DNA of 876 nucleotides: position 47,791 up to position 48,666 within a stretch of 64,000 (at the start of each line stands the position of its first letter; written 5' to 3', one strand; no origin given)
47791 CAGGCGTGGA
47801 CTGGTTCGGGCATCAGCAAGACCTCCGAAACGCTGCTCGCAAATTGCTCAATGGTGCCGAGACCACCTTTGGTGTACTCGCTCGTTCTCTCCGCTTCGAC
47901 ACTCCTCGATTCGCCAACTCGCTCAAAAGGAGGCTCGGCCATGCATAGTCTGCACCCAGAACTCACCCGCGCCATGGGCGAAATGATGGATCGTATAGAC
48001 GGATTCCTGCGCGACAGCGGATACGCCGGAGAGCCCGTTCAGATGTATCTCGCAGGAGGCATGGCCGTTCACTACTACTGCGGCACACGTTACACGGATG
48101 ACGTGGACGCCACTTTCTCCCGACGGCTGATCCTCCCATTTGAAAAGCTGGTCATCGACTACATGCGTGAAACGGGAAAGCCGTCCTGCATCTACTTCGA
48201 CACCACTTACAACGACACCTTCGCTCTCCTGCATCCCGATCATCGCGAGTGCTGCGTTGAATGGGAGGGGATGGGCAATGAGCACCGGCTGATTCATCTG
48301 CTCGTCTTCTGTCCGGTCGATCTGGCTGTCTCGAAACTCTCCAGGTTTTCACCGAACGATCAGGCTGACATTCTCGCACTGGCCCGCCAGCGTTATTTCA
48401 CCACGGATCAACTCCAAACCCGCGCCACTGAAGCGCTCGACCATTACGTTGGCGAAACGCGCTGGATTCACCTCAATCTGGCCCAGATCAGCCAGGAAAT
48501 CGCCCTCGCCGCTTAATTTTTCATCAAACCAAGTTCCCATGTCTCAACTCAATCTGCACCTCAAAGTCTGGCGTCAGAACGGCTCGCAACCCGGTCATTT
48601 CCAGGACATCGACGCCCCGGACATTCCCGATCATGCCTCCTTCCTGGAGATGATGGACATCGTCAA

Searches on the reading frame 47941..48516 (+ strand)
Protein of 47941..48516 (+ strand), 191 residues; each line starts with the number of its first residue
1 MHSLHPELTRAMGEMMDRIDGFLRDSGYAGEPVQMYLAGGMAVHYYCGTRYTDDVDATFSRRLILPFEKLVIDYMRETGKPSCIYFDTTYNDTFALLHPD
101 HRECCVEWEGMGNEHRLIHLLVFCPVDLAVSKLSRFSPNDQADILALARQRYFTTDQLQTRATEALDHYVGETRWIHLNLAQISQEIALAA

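Call 3: search_protein_families(library=pfam, proteins=[window:47941-48516:+], max_evalue=1)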
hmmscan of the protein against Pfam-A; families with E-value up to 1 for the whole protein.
window:47941-48516:+ (191 aa): 1 family
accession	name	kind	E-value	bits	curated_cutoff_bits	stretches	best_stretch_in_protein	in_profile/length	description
PF19502.5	DUF6036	-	1.2e-07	32.1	23.6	1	33-167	20-138/164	Nucleotidyltransferase of unknown function (DUF6036)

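Call 4: search_protein_families(library=padloc, proteins=[window:47941-48516:+], max_evalue=1)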
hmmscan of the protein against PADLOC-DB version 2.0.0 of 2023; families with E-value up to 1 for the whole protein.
window:47941-48516:+ (191 aa): 0 families

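Call 5: search_protein_families(library=ncbifam, proteins=[window:47941-48516:+], max_evalue=1)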
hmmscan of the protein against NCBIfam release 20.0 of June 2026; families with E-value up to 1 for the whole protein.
window:47941-48516:+ (191 aa): 0 families

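Call 6: find_homologous_proteins(query=window:47941-48516:+)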
Query window:47941-48516:+ (191 aa): 379 proteins with E <= 0.001 among 532 candidates; the best 120 are listed.
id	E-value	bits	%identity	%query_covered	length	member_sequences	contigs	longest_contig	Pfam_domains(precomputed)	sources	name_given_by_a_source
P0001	3.4e-120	417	95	100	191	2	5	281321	PF19502.6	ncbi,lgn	-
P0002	6.5e-118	409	94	100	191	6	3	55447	PF19502.6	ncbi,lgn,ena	-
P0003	1.1e-116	405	93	100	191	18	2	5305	PF19502.6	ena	-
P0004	3.8e-115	400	91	100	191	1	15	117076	PF19502.6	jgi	jgi:hypothetical protein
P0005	4.0e-114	397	90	100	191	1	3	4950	PF19502.6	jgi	jgi:hypothetical protein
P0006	5.3e-114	396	91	100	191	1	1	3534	PF19502.6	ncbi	-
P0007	1.2e-113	395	91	100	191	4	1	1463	PF19502.6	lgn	-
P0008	8.3e-113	392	90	100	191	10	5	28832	PF19502.6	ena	-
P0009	4.0e-103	361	82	99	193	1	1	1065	PF19502.6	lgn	-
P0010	4.3e-103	361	82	99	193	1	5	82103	PF19502.6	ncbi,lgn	-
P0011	1.4e-102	359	80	100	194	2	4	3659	PF19502.6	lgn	-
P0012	1.6e-102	359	82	99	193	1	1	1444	PF19502.6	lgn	-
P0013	3.0e-102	358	80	100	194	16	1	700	PF19502.6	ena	-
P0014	9.0e-102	356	81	99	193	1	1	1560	PF19502.6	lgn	-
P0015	1.7e-101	356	81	99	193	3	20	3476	PF19502.6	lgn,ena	-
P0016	4.8e-101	354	80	100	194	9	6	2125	PF19502.6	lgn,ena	-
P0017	5.1e-101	354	82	99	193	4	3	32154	PF19502.6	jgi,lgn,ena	-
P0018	8.5e-101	353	81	99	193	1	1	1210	PF19502.6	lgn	-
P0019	2.8e-100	352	79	99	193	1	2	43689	PF19502.6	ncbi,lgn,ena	-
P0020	4.6e-100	351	80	100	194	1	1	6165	PF19502.6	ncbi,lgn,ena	-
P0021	4.8e-99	348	79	99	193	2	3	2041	PF19502.6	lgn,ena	-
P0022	1.2e-98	346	78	99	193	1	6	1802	PF19502.6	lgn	-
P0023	6.8e-97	341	78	99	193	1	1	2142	PF19502.6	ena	-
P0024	7.5e-96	337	77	99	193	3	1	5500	PF19502.6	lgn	-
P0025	1.1e-95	337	76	99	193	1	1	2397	PF19502.6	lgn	-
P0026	4.1e-95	335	74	99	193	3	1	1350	PF19502.6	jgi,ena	-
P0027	4.4e-95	335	76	98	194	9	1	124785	PF19502.6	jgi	jgi:hypothetical protein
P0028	9.6e-94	330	75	99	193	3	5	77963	PF19502.6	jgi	jgi:hypothetical protein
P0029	1.5e-93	330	74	99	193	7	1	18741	PF19502.6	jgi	jgi:hypothetical protein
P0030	1.7e-93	329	76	98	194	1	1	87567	PF19502.6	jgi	-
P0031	4.2e-93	328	71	99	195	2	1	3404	PF19502.6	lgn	-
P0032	2.0e-92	326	73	99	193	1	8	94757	PF19502.6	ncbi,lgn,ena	-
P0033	5.9e-92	324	72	98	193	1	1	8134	PF19502.6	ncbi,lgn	ncbi:MAG: DUF6036 family nucleotidyltransferase [Prosthecobacter sp.]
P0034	2.2e-91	323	77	94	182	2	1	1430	PF19502.6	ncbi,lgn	-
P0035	3.4e-91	322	73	99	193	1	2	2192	PF19502.6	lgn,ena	-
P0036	5.1e-91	321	72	99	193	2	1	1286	PF19502.6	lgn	-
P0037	7.1e-90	318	72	99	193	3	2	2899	PF19502.6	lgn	-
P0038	8.7e-90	317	72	100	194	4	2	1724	PF19502.6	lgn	-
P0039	1.3e-89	317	72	99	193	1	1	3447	PF19502.6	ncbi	-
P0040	1.3e-89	317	73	98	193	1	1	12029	PF19502.6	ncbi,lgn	-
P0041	1.7e-89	316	71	99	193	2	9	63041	PF19502.6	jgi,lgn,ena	-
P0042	3.6e-89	315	73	98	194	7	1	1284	PF19502.6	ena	-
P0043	9.8e-89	314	71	99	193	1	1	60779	PF19502.6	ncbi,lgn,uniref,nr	ncbi:hypothetical protein EI77_04519 [Prosthecobacter fusiformis]|uniref:DUF6036 domain-containing p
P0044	1.2e-88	314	70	99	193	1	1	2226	PF19502.6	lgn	-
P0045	1.3e-88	313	70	99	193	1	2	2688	PF19502.6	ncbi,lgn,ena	-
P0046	2.1e-87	310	71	99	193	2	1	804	PF19502.6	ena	-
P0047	1.7e-86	307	72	98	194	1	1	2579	PF19502.6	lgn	-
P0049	3.2e-84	299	69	98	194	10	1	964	PF19502.6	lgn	-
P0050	4.2e-84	299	71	98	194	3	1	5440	PF19502.6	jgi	jgi:hypothetical protein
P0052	4.6e-81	289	67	98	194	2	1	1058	PF19502.6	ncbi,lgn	-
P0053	5.2e-81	289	67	98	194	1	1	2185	PF19502.6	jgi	jgi:hypothetical protein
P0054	7.9e-81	288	68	98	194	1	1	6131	PF19502.6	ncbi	-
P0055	6.6e-80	285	71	91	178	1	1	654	PF19502.6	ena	-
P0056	1.9e-76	274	63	98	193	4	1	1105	PF19502.6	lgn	-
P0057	4.2e-76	273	63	98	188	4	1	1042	PF19502.6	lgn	-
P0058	2.1e-75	270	63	98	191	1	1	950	PF19502.6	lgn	-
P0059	4.1e-75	269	61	98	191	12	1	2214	PF19502.6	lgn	-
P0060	4.9e-75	269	60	98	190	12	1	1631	PF19502.6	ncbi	-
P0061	9.5e-75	268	60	100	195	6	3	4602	PF19502.6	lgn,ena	-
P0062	1.6e-74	268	62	98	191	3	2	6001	PF19502.6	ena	-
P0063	1.6e-74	268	60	98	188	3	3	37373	PF19502.6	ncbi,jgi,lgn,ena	ncbi:MAG: DUF6036 family nucleotidyltransferase [Verrucomicrobiota bacterium]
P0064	3.6e-74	266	58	98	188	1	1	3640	PF19502.6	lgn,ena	-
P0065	4.1e-74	266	58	100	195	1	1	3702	PF19502.6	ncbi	-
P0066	4.7e-74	266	61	99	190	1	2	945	PF19502.6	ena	-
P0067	7.6e-74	265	59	98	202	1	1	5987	PF19502.6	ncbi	-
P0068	9.5e-74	265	61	98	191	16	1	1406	PF19502.6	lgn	-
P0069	1.5e-73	264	62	98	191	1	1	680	PF19502.6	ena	-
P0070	1.8e-73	264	61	98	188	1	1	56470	PF19502.6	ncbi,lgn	-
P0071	3.2e-73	263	60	98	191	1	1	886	PF19502.6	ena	-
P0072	4.0e-73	263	60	98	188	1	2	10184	PF19502.6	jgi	jgi:hypothetical protein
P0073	9.2e-73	262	60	98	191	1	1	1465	PF19502.6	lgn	-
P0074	1.7e-72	261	64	94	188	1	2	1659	PF19502.6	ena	-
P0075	6.1e-72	259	58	98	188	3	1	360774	-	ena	-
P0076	6.3e-72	259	59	98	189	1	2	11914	PF19502.6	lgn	-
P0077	3.2e-71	257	57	98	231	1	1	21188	PF19502.6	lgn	-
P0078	4.8e-71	256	60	98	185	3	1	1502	PF19502.6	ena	-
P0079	9.1e-71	255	60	98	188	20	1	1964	PF19502.6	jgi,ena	-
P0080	1.4e-70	255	59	98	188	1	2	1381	PF19502.6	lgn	-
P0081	2.4e-70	254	59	98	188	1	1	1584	PF19502.6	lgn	-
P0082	2.4e-70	254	62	97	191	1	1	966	PF19502.6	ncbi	-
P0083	2.9e-70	254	60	98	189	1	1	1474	PF19502.6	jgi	jgi:hypothetical protein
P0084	5.5e-70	253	61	98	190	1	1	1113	PF19502.6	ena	-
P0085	7.3e-70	252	59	95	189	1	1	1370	PF19502.6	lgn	-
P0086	7.8e-70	252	61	98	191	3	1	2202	PF19502.6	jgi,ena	-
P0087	7.4e-69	249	57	98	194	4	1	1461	PF19502.6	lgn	-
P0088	3.2e-68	247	58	97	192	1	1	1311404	PF19502.6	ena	-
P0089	3.6e-68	247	58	97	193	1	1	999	PF19502.6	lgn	-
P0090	7.6e-68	246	61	91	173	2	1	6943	PF19502.6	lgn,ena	-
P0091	1.0e-67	245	58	93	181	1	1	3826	PF19502.6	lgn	-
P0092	2.1e-67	244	61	91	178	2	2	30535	PF19502.6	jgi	jgi:hypothetical protein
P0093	4.3e-67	243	58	96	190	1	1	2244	PF19502.6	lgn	-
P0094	7.8e-67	242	59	92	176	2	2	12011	PF19502.6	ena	-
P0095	1.1e-66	242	58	98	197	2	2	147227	PF19502.6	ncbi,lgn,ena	-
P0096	2.1e-66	241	58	98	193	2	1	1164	PF19502.6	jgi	jgi:hypothetical protein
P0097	2.4e-66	241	57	98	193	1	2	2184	PF19502.6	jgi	jgi:hypothetical protein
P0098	9.8e-66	239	58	98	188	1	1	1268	PF19502.6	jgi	jgi:hypothetical protein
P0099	2.7e-65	237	55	98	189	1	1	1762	PF19502.6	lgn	-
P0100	2.0e-64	235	57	98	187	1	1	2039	PF19502.6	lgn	-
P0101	2.1e-64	235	60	94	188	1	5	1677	PF19502.6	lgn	-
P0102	9.2e-64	232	56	93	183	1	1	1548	PF19502.6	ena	-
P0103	1.6e-63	232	57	98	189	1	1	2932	PF19502.6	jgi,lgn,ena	-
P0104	2.2e-63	231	59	91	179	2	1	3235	PF19502.6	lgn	-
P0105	6.5e-63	230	59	91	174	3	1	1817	PF19502.6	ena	-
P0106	3.5e-62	227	56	98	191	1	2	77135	PF19502.6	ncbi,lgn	-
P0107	5.4e-62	227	58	91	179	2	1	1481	PF19502.6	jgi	jgi:hypothetical protein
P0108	1.9e-61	225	58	92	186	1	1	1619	PF19502.6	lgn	-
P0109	4.4e-61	224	55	92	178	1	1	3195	PF19502.6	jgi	jgi:hypothetical protein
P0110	1.6e-59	219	57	97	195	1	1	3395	PF19502.6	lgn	-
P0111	3.9e-59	217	57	95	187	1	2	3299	PF19502.6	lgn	-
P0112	4.5e-59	217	53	98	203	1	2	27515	PF19502.6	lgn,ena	-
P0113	1.6e-58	215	52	98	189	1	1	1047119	PF19502.6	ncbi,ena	-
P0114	2.1e-58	215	56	98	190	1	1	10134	PF19502.6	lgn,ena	-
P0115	6.7e-58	213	53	91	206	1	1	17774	PF19502.6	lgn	-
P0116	1.1e-56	209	55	92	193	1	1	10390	PF19502.6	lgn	-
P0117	1.4e-56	209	52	98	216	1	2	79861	PF19502.6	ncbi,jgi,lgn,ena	jgi:hypothetical protein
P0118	4.8e-56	207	51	96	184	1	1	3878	PF19502.6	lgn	-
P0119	5.0e-56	207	56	88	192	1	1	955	PF19502.6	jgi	jgi:hypothetical protein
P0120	9.6e-56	206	52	94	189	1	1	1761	PF19502.6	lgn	-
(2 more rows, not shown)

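Call 8: find_encoding_contigs(protein=P0043, flank=6000, max_places=3)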
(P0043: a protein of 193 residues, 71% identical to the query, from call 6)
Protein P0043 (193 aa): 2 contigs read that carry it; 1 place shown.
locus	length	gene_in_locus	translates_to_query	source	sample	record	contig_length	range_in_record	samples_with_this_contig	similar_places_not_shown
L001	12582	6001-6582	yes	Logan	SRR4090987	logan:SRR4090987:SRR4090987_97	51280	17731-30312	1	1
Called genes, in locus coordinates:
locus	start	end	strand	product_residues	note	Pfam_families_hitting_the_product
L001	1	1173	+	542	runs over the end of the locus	-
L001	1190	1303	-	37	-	-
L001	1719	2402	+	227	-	PF00005:ABC_tran, PF02463:SMC_N (faint), PF13304:AAA_21 (faint)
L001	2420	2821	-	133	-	PF00472:RF-1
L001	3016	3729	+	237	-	PF01127:Sdh_cyt (faint)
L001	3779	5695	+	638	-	PF00890:FAD_binding_2, PF01266:DAO (weak), PF02910:Succ_DH_flav_C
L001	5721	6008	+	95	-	-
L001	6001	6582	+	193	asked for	PF19502:DUF6036 (weak)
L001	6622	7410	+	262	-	PF13085:Fer2_3, PF12838:Fer4_7, PF13183:Fer4_8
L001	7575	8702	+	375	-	PF01408:GFO_IDH_MocA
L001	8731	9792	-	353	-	PF08240:ADH_N, PF16912:Glu_dehyd_C (weak), PF00107:ADH_zinc_N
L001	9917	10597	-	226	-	PF00072:Response_reg, PF00196:GerE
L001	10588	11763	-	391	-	PF07730:HisKA_3, PF02518:HATPase_c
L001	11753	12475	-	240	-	-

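Call 9: find_encoding_contigs(protein=P0075, flank=6000, max_places=3)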
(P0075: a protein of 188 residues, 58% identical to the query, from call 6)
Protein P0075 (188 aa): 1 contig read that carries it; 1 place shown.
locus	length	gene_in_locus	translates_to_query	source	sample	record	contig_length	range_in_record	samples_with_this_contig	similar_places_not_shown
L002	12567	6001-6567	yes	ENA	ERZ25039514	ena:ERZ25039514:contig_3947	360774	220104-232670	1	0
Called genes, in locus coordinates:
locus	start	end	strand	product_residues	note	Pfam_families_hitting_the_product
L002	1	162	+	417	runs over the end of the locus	PF07690:MFS_1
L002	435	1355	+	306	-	PF13409:GST_N_2, PF13410:GST_C_2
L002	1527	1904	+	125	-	-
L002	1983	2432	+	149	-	PF13470:PIN_3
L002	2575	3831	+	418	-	-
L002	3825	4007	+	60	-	PF11535:Calci_bind_CcbP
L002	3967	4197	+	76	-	PF11535:Calci_bind_CcbP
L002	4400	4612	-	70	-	-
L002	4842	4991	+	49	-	-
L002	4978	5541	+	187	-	PF08843:AbiEii (weak)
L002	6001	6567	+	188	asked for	-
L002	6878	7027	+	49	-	-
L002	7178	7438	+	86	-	PF13560:HTH_31 (weak), PF01381:HTH_3 (weak)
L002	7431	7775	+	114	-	PF13657:Couple_hipA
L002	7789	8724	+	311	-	PF07804:HipA_C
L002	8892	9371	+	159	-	PF02661:Fic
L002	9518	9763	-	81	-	PF01541:GIY-YIG, PF10544:T5orf172 (weak)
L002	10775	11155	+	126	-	-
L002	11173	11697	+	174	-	PF04773:FecR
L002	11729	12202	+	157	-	PF13385:Laminin_G_3 (weak)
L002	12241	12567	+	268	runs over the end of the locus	-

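Call 10: find_encoding_contigs(protein=P0113, flank=6000, max_places=3)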
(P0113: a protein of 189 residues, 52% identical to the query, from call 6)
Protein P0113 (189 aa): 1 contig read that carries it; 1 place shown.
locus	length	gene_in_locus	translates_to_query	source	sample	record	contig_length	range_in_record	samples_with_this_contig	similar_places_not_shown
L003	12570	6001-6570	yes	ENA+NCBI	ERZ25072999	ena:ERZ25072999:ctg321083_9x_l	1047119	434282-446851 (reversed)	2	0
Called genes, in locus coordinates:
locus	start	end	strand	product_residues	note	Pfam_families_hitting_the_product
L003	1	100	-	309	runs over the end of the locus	PF00515:TPR_1 (faint), PF07719:TPR_2 (faint), PF13181:TPR_8 (faint), PF14559:TPR_19 (faint)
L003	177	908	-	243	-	-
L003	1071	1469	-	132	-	PF00903:Glyoxalase, PF13669:Glyoxalase_4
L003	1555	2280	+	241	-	-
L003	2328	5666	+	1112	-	PF00069:Pkinase, PF07714:PK_Tyr_Ser-Thr, PF07676:PD40 (faint), PF00400:WD40 (faint), PF23381:Beta-prop_IFT122_1st (faint), PF23414:Beta-prop_EML_2 (faint), PF24814:WD40_Prp19 (faint), PF25174:Beta-prop_THOC3, +3 more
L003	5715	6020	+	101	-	-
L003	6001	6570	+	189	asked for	PF19502:DUF6036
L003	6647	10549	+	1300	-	PF18998:Flg_new_2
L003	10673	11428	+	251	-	-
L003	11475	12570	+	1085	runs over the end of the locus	PF00069:Pkinase, PF07714:PK_Tyr_Ser-Thr, PF23381:Beta-prop_IFT122_1st, PF24814:WD40_Prp19, PF25174:Beta-prop_THOC3, PF25175:Beta-prop_WDR5, PF24814:WD40_Prp19, PF25174:Beta-prop_THOC3, +23 more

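Call 17: search_protein_families(library=pfam, proteins=[L003:5715-6020:+], max_evalue=0.1)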
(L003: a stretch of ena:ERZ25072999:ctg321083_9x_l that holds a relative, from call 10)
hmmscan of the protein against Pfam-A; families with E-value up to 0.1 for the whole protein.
L003:5715-6020:+ (101 aa): 0 families

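Call 26: find_related_loci(query=A2, collection=metagenome_contigs, flank=4000)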
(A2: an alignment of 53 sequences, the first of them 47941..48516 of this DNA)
Query A2 (191 aa) in metagenome_contigs; peptide patterns used: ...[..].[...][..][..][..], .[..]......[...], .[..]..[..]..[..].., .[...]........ (x = any residue, [..] = any of these).
600 stretches matched a pattern (row limit reached: there are more); 435 encode a relative of the query (tblastn E <= 1e-3); the best 80 are kept; 80 distinct loci.
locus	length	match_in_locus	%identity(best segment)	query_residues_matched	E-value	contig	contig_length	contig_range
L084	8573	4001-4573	93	1-191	1e-121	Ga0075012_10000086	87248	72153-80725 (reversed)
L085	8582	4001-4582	80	1-191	4e-108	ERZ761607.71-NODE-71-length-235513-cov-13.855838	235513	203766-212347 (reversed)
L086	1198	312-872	77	1-187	2e-108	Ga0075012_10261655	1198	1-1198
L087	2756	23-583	74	1-187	9e-101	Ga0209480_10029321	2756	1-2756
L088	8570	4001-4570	73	1-190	1e-97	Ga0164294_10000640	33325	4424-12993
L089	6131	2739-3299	68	1-187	3e-86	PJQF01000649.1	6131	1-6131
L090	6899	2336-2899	60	1-188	3e-76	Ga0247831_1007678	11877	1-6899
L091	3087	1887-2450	60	1-188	8e-77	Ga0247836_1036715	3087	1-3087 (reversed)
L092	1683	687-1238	59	5-188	8e-78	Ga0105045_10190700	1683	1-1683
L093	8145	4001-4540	53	1-180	2e-65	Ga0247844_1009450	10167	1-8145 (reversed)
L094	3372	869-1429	55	1-187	2e-64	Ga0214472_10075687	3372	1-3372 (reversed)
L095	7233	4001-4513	52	1-171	2e-63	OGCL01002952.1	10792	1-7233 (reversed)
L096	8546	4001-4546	52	5-187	7e-63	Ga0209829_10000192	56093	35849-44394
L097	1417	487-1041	50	6-190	2e-64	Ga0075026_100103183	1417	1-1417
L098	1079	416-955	54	6-187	3e-65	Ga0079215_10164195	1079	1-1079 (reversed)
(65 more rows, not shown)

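Call 31: predict_structure(alignment_id=A2)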
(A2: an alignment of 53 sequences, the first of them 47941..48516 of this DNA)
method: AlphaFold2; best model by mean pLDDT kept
length: 191 residues; sequences in the alignment: 53
mean_pLDDT: 95.5   pTM: 0.90
mean pLDDT of the five models: 95.5, 95.3, 95.0, 94.5, 93.7
residues with pLDDT >= 90: 177; 70-90: 13; 50-70: 1; < 50: 0
segments of 3 or more residues with pLDDT < 50: none
pLDDT, mean of each block of 10 residues (from residue 1): 91 98 97 98 94 95 95 96 97 92 96 97 98 95 97 97 93 95 95 77
secondary structure, 60 per line:
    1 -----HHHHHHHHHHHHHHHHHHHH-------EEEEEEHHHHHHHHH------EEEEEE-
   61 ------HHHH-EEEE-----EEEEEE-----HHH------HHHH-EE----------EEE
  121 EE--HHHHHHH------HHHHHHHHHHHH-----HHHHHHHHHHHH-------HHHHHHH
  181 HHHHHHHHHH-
elements in order: H6-25 E33-38 H39-47 E54-59 H67-70 E72-75 E81-86 H101-104 E118-122 H125-131 H138-149 H155-166 H174-190

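Call 35: fold_search(model_id=the predicted structure, library=pdb)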
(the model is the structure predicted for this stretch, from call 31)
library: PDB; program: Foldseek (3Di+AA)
matches with E <= 10: 164; with E <= 0.001: 2
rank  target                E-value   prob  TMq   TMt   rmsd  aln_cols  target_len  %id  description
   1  8an5_B                2.0e-04  1.00  0.46  0.47   7.2       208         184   17  MenAT1 toxin-antitoxin complex (rv0078a-rv0078b) from Mycobacterium tuberculosis H37Rv (released 2023-08-02)
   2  8an4_A                7.7e-04  1.00  0.45  0.45   7.2       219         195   16  MenT1 toxin (rv0078a) from Mycobacterium tuberculosis H37Rv (released 2023-08-02)
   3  8an4_B                1.7e-03  1.00  0.43  0.44   7.5       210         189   17  MenT1 toxin (rv0078a) from Mycobacterium tuberculosis H37Rv (released 2023-08-02)
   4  8an5_A                2.2e-03  1.00  0.47  0.46   6.9       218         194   17  MenAT1 toxin-antitoxin complex (rv0078a-rv0078b) from Mycobacterium tuberculosis H37Rv (released 2023-08-02)
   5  3hj4_B                2.2e-01  0.11  0.23  0.13  13.2       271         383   12  Minor Editosome-Associated TUTase 1 (released 2010-05-12)
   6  6y56                  3.1e-01  0.18  0.31  0.23  13.8       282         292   12  MenT4, nucleotidyltransferase toxin Rv2826c from Mycobacterium tuberculosis H37Rv (released 2020-09-16)
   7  6w3i_A                3.1e-01  0.18  0.28  0.20  14.1       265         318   12  Crystal structure of a FAM46C mutant in complex with Plk4 (released 2020-05-06)
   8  5hc9_B                3.9e-01  0.11  0.23  0.13  15.1       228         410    8  Thermotoga maritima CCA-adding enzyme complexed with tRNA_CCA (released 2016-04-27)
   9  2ewr                  4.7e-01  0.54  0.41  0.49   7.5       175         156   12  Crystal structure of a putative nucleotidyltransferase (tm1012) from Thermotoga maritima at 1.60 A resolution (released 2005-12-06)
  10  3hj4_A                4.7e-01  0.08  0.23  0.14  13.3       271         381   11  Minor Editosome-Associated TUTase 1 (released 2010-05-12)
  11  3hj1_A                4.7e-01  0.08  0.24  0.14  13.2       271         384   12  Minor Editosome-Associated TUTase 1 with bound UTP (released 2010-05-12)
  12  3hiy_A                4.7e-01  0.08  0.22  0.14  12.7       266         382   10  Minor Editosome-Associated TUTase 1 with bound UTP and Mg (released 2010-05-12)
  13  3hrd_D                5.0e-01  0.20  0.18  0.21   7.7        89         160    9  Crystal structure of nicotinate dehydrogenase (released 2009-06-30)
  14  8exf_A                5.6e-01  0.08  0.23  0.16  13.6       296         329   12  Crystal structure of human FAM46A-BCCIPa complex at 3.2 angstrom resolution (released 2023-03-15)
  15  3jyy_B                5.9e-01  0.06  0.18  0.15  13.9       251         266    8  SeMet LinB complexed with PPi (released 2009-11-03)
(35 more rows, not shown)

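Call 37: search_solved_structures(query=A2, max_evalue=10, show_alignments=2)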
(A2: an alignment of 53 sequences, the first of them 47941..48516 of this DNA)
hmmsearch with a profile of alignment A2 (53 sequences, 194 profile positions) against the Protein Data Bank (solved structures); distinct sequences matched with E-value up to 10: 2.
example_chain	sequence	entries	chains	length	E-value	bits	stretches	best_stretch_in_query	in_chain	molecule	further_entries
8py1_A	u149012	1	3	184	0.72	12.5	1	82-140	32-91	Methyl-accepting chemotaxis protein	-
7oq4_Z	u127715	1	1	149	0.97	12.1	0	4-31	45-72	RNAP inhibitory protein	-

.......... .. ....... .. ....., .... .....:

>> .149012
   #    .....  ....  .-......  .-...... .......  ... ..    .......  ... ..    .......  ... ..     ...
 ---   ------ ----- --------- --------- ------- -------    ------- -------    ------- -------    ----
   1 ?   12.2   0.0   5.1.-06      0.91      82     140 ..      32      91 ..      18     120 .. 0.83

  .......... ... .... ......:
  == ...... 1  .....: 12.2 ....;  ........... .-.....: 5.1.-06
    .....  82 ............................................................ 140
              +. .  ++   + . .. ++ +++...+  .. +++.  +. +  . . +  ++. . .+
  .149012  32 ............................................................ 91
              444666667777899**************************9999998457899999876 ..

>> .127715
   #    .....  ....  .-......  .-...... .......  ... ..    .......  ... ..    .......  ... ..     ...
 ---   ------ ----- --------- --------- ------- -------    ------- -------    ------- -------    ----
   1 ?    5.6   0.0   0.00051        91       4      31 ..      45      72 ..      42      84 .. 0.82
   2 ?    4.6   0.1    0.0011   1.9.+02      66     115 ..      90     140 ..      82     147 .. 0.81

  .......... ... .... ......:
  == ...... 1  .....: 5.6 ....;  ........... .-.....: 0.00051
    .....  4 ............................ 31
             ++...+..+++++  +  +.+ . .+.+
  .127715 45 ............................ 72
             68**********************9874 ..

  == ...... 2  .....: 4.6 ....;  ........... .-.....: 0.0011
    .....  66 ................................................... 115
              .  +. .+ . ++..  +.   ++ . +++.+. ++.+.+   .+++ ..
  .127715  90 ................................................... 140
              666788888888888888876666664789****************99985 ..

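Call 76: search_protein_families(library=phrogs, proteins=[window:47941-48516:+], max_evalue=0.01)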
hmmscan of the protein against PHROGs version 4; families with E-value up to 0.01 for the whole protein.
window:47941-48516:+ (191 aa): 0 families
